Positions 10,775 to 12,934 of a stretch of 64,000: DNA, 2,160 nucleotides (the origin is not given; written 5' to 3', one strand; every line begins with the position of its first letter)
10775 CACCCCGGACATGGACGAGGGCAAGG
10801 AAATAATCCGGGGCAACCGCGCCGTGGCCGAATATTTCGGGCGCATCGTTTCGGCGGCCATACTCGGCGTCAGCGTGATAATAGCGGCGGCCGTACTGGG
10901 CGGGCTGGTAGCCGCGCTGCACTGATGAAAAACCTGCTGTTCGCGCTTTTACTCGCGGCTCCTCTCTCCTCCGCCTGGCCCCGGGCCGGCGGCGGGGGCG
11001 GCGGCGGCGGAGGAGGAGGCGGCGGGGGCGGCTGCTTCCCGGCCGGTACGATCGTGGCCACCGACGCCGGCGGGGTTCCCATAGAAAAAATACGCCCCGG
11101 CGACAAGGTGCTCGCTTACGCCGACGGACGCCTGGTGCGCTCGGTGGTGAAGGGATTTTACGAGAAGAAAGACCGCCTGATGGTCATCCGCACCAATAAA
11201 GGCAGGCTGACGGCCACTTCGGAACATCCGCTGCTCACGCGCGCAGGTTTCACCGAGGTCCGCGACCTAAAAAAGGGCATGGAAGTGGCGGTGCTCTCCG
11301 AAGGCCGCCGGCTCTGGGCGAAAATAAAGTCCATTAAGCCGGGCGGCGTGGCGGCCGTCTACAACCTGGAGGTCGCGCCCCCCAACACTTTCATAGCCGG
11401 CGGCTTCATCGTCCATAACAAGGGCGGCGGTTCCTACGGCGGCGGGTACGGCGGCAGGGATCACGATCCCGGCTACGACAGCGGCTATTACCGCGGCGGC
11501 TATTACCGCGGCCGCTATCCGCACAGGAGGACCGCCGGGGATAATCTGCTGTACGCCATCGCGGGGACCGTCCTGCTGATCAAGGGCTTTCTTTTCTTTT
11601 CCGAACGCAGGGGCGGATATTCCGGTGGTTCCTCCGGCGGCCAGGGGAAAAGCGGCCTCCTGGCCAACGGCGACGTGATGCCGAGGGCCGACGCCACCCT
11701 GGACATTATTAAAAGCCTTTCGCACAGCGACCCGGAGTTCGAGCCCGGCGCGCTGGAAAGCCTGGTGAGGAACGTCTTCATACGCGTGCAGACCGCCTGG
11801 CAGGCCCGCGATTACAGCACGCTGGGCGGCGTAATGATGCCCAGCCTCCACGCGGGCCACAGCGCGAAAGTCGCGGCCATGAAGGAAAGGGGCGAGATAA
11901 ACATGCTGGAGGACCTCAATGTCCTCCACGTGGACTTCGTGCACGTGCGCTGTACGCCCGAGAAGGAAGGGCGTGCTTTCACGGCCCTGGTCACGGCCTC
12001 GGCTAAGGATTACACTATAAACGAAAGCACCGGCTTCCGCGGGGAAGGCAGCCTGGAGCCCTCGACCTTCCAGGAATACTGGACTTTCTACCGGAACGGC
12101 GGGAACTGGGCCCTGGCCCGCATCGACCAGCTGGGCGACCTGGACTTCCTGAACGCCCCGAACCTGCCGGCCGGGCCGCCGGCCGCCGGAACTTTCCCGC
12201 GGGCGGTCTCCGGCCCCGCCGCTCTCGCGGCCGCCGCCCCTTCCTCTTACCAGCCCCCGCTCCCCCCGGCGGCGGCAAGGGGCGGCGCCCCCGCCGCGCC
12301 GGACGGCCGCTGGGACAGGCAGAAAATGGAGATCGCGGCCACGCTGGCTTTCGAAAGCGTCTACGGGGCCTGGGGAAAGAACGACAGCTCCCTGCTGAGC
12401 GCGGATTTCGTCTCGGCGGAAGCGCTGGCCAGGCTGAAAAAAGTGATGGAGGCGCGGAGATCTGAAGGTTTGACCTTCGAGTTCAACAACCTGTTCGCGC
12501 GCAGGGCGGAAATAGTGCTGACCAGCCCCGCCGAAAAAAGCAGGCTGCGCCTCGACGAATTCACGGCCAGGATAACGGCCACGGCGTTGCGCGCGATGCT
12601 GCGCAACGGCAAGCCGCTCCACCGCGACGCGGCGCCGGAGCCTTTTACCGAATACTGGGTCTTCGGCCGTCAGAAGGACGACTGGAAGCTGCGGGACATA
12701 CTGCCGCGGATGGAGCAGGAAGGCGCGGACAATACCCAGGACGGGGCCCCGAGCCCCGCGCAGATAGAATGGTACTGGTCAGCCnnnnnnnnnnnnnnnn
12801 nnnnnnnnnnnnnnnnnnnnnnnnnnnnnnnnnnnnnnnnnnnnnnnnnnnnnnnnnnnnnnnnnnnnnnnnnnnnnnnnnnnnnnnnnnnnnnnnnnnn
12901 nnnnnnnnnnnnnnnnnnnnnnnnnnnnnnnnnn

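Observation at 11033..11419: Intein-like (Hint/BIL) domain inserted in the glycine-rich linker of an exported Tim44-like protein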

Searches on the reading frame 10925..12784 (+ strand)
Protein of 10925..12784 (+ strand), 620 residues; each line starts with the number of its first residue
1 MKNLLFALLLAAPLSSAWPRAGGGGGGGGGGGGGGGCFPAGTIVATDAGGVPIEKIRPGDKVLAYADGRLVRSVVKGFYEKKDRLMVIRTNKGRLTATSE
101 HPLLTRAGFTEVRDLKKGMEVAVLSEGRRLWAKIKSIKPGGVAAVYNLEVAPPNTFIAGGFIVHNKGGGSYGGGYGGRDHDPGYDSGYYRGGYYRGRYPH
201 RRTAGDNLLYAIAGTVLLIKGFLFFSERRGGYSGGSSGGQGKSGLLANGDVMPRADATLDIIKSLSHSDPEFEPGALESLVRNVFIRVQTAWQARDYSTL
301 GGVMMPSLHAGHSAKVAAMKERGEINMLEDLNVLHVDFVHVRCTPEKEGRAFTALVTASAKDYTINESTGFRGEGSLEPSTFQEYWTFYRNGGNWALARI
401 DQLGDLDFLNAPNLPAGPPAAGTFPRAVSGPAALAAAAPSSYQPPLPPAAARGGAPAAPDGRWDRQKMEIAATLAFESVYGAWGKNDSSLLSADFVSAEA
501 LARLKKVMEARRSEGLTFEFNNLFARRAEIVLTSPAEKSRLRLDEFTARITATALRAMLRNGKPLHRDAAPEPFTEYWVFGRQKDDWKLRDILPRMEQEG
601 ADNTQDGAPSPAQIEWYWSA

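Call 3: search_protein_families(library=pfam, proteins=[window:10925-12784:+], max_evalue=1)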
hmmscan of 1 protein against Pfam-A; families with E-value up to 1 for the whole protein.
window:10925-12784:+ (620 aa): 6 families
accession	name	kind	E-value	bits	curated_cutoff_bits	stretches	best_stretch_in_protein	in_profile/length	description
PF04280.21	Tim44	-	5e-25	88.8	29.6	2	263-402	6-147/147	Tim44-like domain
PF07591.16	PT-HINT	-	1.3e-07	32.4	27.7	1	44-166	2-130/137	Pretoxin HINT domain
PF13403.11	Hint_2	-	2.1e-07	31.9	28.4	1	37-68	2-33/147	Hint domain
PF14890.11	Intein_splicing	-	4.4e-07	30.3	35.8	2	130-165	119-155/155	Intein splicing domain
PF01079.26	Hint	-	5e-06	26.7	29.7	1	35-106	11-89/213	Hint module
PF14623.11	Vint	-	0.0012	19.1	27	1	36-105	1-66/166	Hint-domain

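Call 4: search_protein_families(library=ncbifam, proteins=[window:10925-12784:+], max_evalue=1)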
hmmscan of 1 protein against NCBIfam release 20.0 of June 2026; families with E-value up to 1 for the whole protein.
window:10925-12784:+ (620 aa): 9 families
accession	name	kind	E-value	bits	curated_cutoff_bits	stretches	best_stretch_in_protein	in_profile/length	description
NF033779.0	Tim44_TimA_adap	subfamily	7.8e-09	35.8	80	2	471-584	93-203/215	Tim44/TimA family putative adaptor protein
NF005852.0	PRK07773.1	equivalog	4.1e-06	25.4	780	2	120-165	781-826/886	replicative DNA helicase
NF033778.1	trans_TimA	equivalog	6.4e-06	25.8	200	1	255-401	51-194/198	TIM44-related membrane protein TimA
NF038162.1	RtcB_rel_intein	exception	9e-05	20.6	1150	1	80-124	145-190/961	intein-containing RtcB family protein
TIGR01445.1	intein_Nterm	domain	0.00035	21.5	24.5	1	37-105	1-83/83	intein N-terminal splicing region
TIGR01443.1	intein_Cterm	domain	0.0039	17.4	15.6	1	145-165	2-23/24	intein C-terminal splicing region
NF038098.1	GyrA_w_intein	exception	0.0057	14.6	1850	1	121-166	492-538/1232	intein-containing DNA gyrase subunit A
NF011418.0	PRK14845.1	equivalog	0.021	12.6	756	1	88-123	96-132/1049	translation initiation factor IF-2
NF006207.0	PRK08332.1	equivalog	0.048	10.8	2400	1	61-121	926-985/1684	vitamin B12-dependent ribonucleotide reductase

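Call 5: search_solved_structures(query=window:10925-12784:+, max_evalue=1, show_alignments=3)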
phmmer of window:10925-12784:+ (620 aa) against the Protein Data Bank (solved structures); distinct sequences matched with E-value up to 1: 54.
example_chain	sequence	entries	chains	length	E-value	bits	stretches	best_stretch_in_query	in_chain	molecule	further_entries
3ifj_A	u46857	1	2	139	2.2e-07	33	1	57-165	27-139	Endonuclease PI-MtuI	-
2in0_A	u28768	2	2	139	5.4e-07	31.7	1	57-165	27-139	Endonuclease PI-MtuI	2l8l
2in9_A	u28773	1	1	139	8e-07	31.2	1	57-165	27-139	Endonuclease PI-MtuI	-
2in8_A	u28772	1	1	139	1e-06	30.9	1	58-165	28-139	Endonuclease PI-MtuI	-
3igd_A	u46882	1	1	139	1.1e-06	30.7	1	58-165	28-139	Endonuclease PI-MtuI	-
5i0a_A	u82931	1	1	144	2e-06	29.9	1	57-164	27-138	Intein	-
5k08_A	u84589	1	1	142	2e-06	29.9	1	57-164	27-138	RecA mini intein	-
2lwy_A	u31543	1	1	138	6.7e-05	24.8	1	37-160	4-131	BACTERIAL INTEIN-LIKE DOMAIN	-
9jsd_A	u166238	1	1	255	0.00072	21.4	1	11-44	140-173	Vacuolar-sorting protein SNF7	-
4o1r_A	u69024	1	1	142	0.0014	20.5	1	43-165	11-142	Replicative DNA helicase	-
4oz6_A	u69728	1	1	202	0.0036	19.1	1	122-166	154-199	Mxe gyrA intein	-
1am2_A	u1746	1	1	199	0.0042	18.9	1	122-165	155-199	MXE GYRA INTEIN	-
1mi8_A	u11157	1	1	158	0.005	18.6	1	99-164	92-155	DnaB intein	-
7e2i_G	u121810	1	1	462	0.0067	18.2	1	34-102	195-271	Sonic hedgehog protein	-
4f9p_D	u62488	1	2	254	0.02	16.7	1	21-63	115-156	103.2 anti-BTN3A1 antibody fragment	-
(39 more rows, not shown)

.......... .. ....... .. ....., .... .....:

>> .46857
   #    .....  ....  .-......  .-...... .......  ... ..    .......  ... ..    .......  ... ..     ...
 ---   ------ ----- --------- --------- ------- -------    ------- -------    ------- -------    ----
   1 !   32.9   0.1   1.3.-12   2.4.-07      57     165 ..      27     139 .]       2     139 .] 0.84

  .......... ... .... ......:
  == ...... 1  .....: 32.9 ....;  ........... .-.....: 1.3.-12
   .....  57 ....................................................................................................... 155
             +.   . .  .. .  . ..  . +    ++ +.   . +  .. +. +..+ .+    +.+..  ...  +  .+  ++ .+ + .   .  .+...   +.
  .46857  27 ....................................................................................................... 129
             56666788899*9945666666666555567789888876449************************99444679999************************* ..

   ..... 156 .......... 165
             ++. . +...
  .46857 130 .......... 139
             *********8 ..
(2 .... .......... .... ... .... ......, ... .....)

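Call 6: find_homologous_proteins(query=window:10925-12784:+)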
Query window:10925-12784:+ (620 aa): 83 proteins with E <= 0.001 among 8000 candidates.
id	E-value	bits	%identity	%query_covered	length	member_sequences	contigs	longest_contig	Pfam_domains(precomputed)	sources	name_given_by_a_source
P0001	1.5e-296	1003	72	98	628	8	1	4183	PF07591.16,PF04280.22,PF01079.26,PF13403.12,PF14890.12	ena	-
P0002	5.1e-293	992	72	98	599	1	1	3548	PF07591.16,PF04280.22,PF01079.26,PF13403.12,PF14890.12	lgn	-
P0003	3.2e-289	979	72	100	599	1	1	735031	PF07591.16,PF04280.22,PF01079.26,PF13403.12,PF14890.12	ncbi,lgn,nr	ncbi:MAG: TIM44-like domain-containing protein [Elusimicrobiales bacterium]|nr:TIM44-like domain-con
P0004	8.8e-288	974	72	98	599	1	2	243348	PF07591.16,PF04280.22,PF01079.26,PF13403.12,PF14890.12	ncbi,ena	-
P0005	2.1e-279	947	70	100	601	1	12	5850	PF07591.16,PF04280.22,PF01079.26,PF13403.12,PF14890.12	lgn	-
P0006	1.4e-267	908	69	94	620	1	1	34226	PF07591.16,PF04280.22,PF13403.12,PF14890.12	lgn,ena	-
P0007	2.7e-267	907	67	100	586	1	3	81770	PF07591.16,PF04280.22,PF01079.26,PF13403.12,PF14890.12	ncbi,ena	-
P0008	1.8e-266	904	66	97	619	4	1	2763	PF07591.16,PF04280.22,PF14623.12,PF01079.26,PF13403.12,PF14890.12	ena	-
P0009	3.4e-266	903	72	91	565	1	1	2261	PF07591.16,PF04280.22,PF01079.26,PF13403.12,PF14890.12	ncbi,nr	ncbi:MAG: TIM44-like domain-containing protein, partial [Elusimicrobiota bacterium]|nr:TIM44-like do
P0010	4.6e-265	899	67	100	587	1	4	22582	PF04280.22,PF01079.26,PF14890.12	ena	-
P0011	3.3e-263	893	66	100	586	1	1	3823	PF07591.16,PF04280.22,PF01079.26,PF13403.12,PF14890.12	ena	-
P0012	6.8e-254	862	65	98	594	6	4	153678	PF07591.16,PF04280.22,PF13403.12,PF14890.12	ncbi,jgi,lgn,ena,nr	ncbi:MAG: hypothetical protein AUJ51_12785 [Elusimicrobia bacterium CG1_02_56_21]|nr:MAG: hypothetic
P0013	5.0e-246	836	64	100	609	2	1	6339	PF07591.16,PF04280.22,PF13403.12,PF14890.12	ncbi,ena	-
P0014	3.6e-241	820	59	100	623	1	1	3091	PF07591.16,PF04280.22,PF01079.26,PF13403.12,PF14890.12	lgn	-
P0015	3.1e-239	814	61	94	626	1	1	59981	PF07591.16,PF04280.22,PF13403.12,PF14890.12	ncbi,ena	-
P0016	7.6e-239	813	59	97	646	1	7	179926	PF07591.16,PF04280.22,PF01079.26,PF13403.12,PF14890.12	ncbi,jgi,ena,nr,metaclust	ncbi:MAG: hypothetical protein A2X32_11145 [Elusimicrobia bacterium GWC2_64_44]|nr:MAG: hypothetical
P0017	2.3e-236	804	62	100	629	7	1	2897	PF07591.16,PF04280.22,PF13403.12,PF14890.12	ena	-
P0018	3.1e-235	801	60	94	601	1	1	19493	PF07591.16,PF04280.22,PF01079.26,PF13403.12,PF14890.12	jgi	-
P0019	2.5e-234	798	58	97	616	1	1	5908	PF07591.16,PF04280.22,PF14890.12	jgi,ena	-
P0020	5.6e-234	797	59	100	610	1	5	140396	PF07591.16,PF04280.22,PF14890.12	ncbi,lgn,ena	-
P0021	6.9e-234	796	57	94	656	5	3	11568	PF07591.16,PF04280.22,PF01079.26,PF13403.12,PF14890.12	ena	-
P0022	2.6e-233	794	57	97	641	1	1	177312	PF07591.16,PF04280.22,PF13403.12,PF14890.12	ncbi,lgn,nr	ncbi:MAG: TIM44-like domain-containing protein [Elusimicrobiales bacterium]|nr:TIM44-like domain-con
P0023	1.6e-231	788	59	97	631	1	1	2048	PF07591.16,PF04280.22,PF01079.26,PF13403.12,PF14890.12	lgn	-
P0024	1.4e-229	782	57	98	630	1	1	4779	PF07591.16,PF04280.22,PF13403.12,PF14890.12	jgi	jgi:predicted lipid-binding transport protein (Tim44 family)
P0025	4.5e-227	774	58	98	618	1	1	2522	PF07591.16,PF04280.22,PF13403.12,PF14890.12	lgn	-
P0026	9.7e-225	766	56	69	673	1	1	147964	PF07591.16,PF04280.22,PF13403.12,PF14890.12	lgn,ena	-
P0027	5.4e-223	760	59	94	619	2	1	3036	PF07591.16,PF04280.22,PF13403.12,PF14890.12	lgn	-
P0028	5.2e-222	757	54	67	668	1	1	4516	PF07591.16,PF04280.22,PF14623.12,PF13403.12,PF14890.12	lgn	-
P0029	1.4e-221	756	56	94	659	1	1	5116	PF07591.16,PF04280.22,PF13403.12,PF14890.12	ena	-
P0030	9.5e-220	750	57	97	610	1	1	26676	PF07591.16,PF04280.22,PF13403.12,PF14890.12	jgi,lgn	jgi:predicted lipid-binding transport protein (Tim44 family)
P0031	5.3e-219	747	56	94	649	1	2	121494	PF07591.16,PF04280.22,PF01079.26,PF13403.12,PF14890.12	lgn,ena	-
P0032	1.1e-217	743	58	62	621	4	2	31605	PF07591.16,PF04280.22,PF14623.12,PF13403.12,PF14890.12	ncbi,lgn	-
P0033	1.5e-216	739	52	70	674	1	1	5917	PF07591.16,PF04280.22,PF13403.12,PF14890.12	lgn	-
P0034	6.1e-215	734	57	62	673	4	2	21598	PF07591.16,PF04280.22,PF01079.26,PF13403.12,PF14890.12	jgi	jgi:predicted lipid-binding transport protein (Tim44 family)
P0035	2.7e-211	722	71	24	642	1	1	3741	PF07591.16,PF04280.22,PF13403.12,PF14890.12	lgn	-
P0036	6.9e-207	707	54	100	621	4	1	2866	PF07591.16,PF04280.22,PF01079.26,PF13403.12,PF14890.12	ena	-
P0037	2.5e-204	699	55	94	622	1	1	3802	PF07591.16,PF04280.22,PF14890.12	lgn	-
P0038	2.1e-203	696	54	94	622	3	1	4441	PF07591.16,PF04280.22,PF13403.12,PF14890.12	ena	-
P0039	1.4e-201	689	55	94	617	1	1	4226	PF07591.16,PF04280.22,PF14890.12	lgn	-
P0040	1.3e-197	676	56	94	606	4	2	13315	PF07591.16,PF04280.22,PF13403.12,PF14890.12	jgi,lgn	jgi:predicted lipid-binding transport protein (Tim44 family)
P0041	1.3e-184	633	51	93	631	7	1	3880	PF07591.16,PF04280.22,PF14890.12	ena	-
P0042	3.0e-184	632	53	94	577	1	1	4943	PF07591.16,PF04280.22,PF14890.12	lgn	-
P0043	1.6e-180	620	52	93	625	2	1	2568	PF07591.16,PF04280.22,PF14890.12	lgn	-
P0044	8.0e-179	614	47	94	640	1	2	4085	PF07591.16,PF04280.22,PF01079.26,PF13403.12,PF14890.12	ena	-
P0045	3.8e-177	609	49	93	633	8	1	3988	PF07591.16,PF04280.22,PF14890.12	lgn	-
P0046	6.1e-176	605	50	93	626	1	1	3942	PF07591.16,PF04280.22,PF14890.12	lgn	-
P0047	5.8e-174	598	63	67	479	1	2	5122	PF04280.22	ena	-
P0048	3.6e-173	596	68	67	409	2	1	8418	PF04280.22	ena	-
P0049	8.0e-173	595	51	97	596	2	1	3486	PF07591.16,PF04280.22,PF13403.12,PF14890.12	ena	-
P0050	1.7e-169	584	50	98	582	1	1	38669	PF07591.16,PF04280.22,PF13403.12,PF14890.12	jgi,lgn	jgi:predicted lipid-binding transport protein (Tim44 family)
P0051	1.7e-169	584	48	98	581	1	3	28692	PF07591.16,PF04280.22,PF13403.12,PF14890.12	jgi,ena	-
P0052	5.8e-167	575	48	100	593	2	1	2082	PF07591.16,PF04280.22,PF13403.12,PF14890.12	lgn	-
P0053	1.3e-165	571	49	94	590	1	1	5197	PF07591.16,PF04280.22,PF13403.12,PF14890.12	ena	-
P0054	2.8e-164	566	59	67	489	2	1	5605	PF04280.22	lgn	-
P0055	2.8e-164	566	59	71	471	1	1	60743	PF04280.22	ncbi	-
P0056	3.1e-164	566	60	67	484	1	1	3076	PF04280.22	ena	-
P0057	5.8e-162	559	58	68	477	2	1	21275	PF04280.22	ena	-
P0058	4.9e-160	552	48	95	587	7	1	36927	PF07591.16,PF04280.22,PF13403.12,PF14890.12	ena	-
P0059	2.3e-158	547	48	94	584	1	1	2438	PF07591.16,PF04280.22,PF13403.12,PF14890.12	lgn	-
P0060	2.6e-158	547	47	100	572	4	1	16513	PF07591.16,PF04280.22,PF13403.12,PF14890.12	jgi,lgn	jgi:predicted lipid-binding transport protein (Tim44 family)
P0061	1.9e-157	544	46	100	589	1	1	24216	PF07591.16,PF04280.22,PF13403.12,PF14890.12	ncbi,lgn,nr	ncbi:MAG: TIM44-like domain-containing protein [Elusimicrobiales bacterium]|nr:TIM44-like domain-con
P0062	4.8e-156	539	52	82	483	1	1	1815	PF04280.22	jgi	-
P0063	3.9e-155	536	45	97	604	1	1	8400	PF07591.16,PF04280.22,PF14890.12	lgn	-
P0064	4.0e-148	513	52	81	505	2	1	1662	PF04280.22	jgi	jgi:predicted lipid-binding transport protein (Tim44 family)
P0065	3.8e-136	473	55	59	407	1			PF04280.22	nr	nr:TIM44-like domain-containing protein [Elusimicrobiota bacterium]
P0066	9.5e-132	459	53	70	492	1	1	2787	PF04280.22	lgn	-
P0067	2.2e-128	448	48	74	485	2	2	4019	PF04280.22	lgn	-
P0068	4.0e-123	430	55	60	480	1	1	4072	PF04280.22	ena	-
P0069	4.4e-120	420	32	91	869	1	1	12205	PF07591.16,PF04280.22,PF14623.12,PF01079.26,PF13403.12,PF14890.12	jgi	jgi:predicted lipid-binding transport protein (Tim44 family)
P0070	1.3e-119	419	33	94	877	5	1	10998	PF07591.16,PF04280.22,PF14623.12,PF01079.26,PF13403.12,PF14890.12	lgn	-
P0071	1.2e-118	416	34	60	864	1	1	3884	PF07591.16,PF04280.22,PF14623.12,PF01079.26,PF13403.12,PF14890.12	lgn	-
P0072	1.3e-113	399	32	94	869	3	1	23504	PF07591.16,PF04280.22,PF14623.12,PF01079.26,PF13403.12,PF14890.12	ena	-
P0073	1.9e-111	392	32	94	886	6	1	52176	PF07591.16,PF04280.22,PF14623.12,PF01079.26,PF13403.12,PF14890.12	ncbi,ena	ncbi:MAG: TIM44-like domain-containing protein [Thermodesulfobacteriota bacterium]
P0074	4.6e-111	390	33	94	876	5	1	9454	PF07591.16,PF04280.22,PF14623.12,PF01079.26,PF13403.12,PF14890.12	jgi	jgi:predicted lipid-binding transport protein (Tim44 family)/uncharacterized membrane protein YgcG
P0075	6.5e-110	387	33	60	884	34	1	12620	PF07591.16,PF04280.22,PF14623.12,PF01079.26,PF13403.12,PF14890.12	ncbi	-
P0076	6.4e-106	373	32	91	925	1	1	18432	PF07591.16,PF04280.22,PF14623.12,PF01079.26,PF13403.12,PF14890.12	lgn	-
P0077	4.7e-101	357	32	95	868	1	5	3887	PF07591.16,PF04280.22,PF14623.12,PF01079.26,PF13403.12,PF14890.12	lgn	-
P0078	1.0e-99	353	36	91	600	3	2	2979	PF04280.22,PF13403.12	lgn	-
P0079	3.6e-84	302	29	90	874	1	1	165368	PF07591.16,PF04280.22,PF14623.12,PF01079.26,PF13403.12,PF14890.12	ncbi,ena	-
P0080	1.1e-52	198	41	21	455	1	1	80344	PF07591.16,PF14623.12,PF01079.26,PF13403.12,PF14890.12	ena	-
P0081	1.0e-7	49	36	28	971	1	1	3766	PF07591.16,PF14623.12,PF01079.26,PF14890.12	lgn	-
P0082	9.5e-6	43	31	21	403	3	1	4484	PF07591.16,PF14623.12,PF05203.22,PF01079.26,PF13403.12,PF14890.12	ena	-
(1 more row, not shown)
